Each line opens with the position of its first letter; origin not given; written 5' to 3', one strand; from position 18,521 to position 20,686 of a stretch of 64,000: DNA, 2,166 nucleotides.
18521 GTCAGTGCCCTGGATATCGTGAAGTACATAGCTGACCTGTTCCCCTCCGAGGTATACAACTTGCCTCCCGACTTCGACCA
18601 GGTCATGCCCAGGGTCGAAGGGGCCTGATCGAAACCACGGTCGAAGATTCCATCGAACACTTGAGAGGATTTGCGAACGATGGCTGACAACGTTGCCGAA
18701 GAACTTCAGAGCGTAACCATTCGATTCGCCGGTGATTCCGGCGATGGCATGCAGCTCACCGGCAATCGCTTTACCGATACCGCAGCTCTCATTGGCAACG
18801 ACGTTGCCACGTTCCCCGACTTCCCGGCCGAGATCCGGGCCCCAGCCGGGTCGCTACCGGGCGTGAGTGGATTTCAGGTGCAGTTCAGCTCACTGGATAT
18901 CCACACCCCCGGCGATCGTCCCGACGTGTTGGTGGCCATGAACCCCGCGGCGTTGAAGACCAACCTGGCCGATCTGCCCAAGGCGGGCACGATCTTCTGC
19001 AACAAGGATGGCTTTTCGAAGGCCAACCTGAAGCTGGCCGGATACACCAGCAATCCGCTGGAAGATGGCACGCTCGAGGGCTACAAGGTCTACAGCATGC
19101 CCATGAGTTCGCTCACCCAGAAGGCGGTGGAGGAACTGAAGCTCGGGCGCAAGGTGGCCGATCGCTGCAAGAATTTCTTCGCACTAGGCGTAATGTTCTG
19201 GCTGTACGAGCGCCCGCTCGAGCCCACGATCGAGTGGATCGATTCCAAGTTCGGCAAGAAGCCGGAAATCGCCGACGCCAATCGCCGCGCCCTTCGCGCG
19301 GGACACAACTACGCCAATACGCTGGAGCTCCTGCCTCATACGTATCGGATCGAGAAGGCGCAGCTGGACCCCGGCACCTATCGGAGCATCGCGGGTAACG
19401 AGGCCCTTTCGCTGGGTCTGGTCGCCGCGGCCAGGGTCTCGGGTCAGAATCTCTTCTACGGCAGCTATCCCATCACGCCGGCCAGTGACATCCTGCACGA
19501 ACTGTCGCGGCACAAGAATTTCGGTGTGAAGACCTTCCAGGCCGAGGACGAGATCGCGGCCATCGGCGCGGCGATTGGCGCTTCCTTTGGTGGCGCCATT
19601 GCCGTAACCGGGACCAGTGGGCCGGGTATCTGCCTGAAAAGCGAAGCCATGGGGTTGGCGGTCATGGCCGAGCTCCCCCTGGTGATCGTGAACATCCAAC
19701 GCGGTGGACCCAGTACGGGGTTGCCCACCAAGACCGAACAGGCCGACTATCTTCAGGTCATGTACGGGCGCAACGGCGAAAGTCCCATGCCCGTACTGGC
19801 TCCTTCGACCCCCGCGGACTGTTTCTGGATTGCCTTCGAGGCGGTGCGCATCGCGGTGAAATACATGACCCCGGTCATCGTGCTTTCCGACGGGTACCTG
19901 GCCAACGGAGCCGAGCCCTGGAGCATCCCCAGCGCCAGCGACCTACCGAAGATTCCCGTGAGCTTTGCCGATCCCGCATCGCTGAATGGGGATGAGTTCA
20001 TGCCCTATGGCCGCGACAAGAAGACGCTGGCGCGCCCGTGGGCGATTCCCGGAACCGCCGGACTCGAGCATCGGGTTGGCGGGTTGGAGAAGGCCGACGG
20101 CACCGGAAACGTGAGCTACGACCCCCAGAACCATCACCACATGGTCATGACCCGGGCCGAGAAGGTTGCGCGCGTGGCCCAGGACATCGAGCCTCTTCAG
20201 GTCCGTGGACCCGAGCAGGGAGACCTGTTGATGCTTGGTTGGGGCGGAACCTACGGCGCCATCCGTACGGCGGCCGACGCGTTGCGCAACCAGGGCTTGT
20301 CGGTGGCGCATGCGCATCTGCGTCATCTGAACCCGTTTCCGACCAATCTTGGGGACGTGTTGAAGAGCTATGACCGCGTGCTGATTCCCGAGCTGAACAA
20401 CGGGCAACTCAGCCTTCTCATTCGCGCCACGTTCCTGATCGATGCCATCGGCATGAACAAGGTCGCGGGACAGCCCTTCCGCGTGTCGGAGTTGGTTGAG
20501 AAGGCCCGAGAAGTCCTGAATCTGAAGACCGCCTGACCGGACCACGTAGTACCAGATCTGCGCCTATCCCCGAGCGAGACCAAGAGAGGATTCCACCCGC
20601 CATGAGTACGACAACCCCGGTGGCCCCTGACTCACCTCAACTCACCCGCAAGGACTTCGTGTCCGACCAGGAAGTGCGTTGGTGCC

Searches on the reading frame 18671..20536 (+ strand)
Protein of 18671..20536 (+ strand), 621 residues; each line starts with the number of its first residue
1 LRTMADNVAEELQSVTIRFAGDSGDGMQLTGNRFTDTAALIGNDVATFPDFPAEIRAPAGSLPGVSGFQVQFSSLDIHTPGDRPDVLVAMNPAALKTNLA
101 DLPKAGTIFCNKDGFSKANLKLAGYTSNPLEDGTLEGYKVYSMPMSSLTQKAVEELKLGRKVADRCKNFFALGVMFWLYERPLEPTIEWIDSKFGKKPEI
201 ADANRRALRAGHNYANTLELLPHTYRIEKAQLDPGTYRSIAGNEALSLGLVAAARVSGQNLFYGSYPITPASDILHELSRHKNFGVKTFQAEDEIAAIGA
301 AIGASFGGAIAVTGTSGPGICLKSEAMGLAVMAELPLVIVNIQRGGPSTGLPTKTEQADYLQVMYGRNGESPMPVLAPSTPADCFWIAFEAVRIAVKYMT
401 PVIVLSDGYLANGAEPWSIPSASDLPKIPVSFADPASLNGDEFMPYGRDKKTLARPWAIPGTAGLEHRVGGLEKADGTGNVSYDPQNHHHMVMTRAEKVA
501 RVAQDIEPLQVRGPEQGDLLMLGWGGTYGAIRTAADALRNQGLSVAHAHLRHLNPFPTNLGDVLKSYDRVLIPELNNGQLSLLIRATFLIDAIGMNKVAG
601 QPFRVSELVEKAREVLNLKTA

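Call 59: search_protein_families(library=ncbifam, proteins=[window:18671-20536:+], max_evalue=1e-10)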
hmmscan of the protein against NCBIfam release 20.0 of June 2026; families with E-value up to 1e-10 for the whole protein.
window:18671-20536:+ (621 aa): 8 families
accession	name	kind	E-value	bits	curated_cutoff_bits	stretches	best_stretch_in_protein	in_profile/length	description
TIGR03710.1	OAFO_sf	subfamily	7.4e-205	681.8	482.75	1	15-611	2-560/561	2-oxoacid:acceptor oxidoreductase subunit alpha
NF006412.0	PRK08659.1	equivalog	3.4e-76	256.9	411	1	240-615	8-376/378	2-oxoacid:acceptor oxidoreductase subunit alpha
NF041170.1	Oxoac_fdxalpha_Archa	equivalog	1.1e-70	238.7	800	1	137-618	139-625/636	2-oxoacid:ferredoxin oxidoreductase subunit alpha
NF007206.0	PRK09627.1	equivalog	4.9e-60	203.4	579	1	250-614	11-374/375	2-oxoglutarate synthase subunit alpha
NF005507.0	PRK07119.1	subfamily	3.3e-48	164.3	399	1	240-616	7-349/352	3-methyl-2-oxobutanoate dehydrogenase subunit VorB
NF006232.0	PRK08366.1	equivalog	2.4e-15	56.1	646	0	262-345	27-113/394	2-ketoisovalerate ferredoxin oxidoreductase subunit alpha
NF040682.1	PorA_Arch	equivalog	2.1e-12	46.7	550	0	253-359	15-122/387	pyruvate synthase subunit PorA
NF007201.0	PRK09622.1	equivalog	6.4e-12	45.1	590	0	264-411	32-178/405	2-oxoacid:ferredoxin oxidoreductase subunit alpha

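Call 60: find_homologous_proteins(query=window:18671-20536:+, max_evalue=1e-50)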
Query window:18671-20536:+ (621 aa): 8000 proteins with E <= 1e-50 among 8000 candidates; the best 120 are listed.
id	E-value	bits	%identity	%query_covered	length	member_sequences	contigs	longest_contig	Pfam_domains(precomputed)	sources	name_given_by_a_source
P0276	0.0e+0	1406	100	100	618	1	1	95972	PF01558.26,PF01855.25,PF17147.10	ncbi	-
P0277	0.0e+0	1056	72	100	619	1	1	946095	PF01558.26,PF01855.25,PF17147.10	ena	-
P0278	0.0e+0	1042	72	99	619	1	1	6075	PF01558.26,PF01855.25,PF17147.10,PF02780.26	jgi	-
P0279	0.0e+0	1017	70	100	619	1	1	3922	PF01558.26,PF01855.25,PF17147.10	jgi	jgi:2-oxoglutarate ferredoxin oxidoreductase subunit alpha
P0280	0.0e+0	1015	70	100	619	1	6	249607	PF01558.26,PF01855.25,PF17147.10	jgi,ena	jgi:2-oxoglutarate ferredoxin oxidoreductase subunit alpha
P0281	6.4e-296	1001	-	-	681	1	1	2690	PF01558.26,PF01855.25,PF02776.24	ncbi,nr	ncbi:MAG: 2-oxoacid:acceptor oxidoreductase family protein, partial [Chloroflexota bacterium]|nr:2-o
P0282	1.5e-291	986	70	99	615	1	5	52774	PF01558.26,PF01855.25,PF17147.10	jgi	jgi:2-oxoglutarate ferredoxin oxidoreductase subunit alpha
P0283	1.8e-284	963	66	99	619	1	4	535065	PF01558.26,PF01855.25,PF17147.10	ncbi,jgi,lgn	-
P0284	5.6e-284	961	68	99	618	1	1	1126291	PF01558.26,PF01855.25,PF17147.10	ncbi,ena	-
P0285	1.2e-283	960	67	99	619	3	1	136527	PF01558.26,PF01855.25,PF17147.10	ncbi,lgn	-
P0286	1.6e-283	960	67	99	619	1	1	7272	PF01558.26,PF01855.25,PF17147.10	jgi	-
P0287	2.3e-281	953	67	98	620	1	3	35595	PF01558.26,PF01855.25,PF17147.10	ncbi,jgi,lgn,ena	ncbi:MAG: 2-oxoacid:acceptor oxidoreductase subunit alpha [Blastocatellia bacterium]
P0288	2.3e-281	953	67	98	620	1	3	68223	PF01558.26,PF01855.25,PF17147.10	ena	-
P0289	4.1e-281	952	67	98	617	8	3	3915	PF01558.26,PF01855.25,PF17147.10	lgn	-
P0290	8.6e-280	948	67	98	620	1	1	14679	PF01558.26,PF01855.25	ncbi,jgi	jgi:2-oxoglutarate ferredoxin oxidoreductase subunit alpha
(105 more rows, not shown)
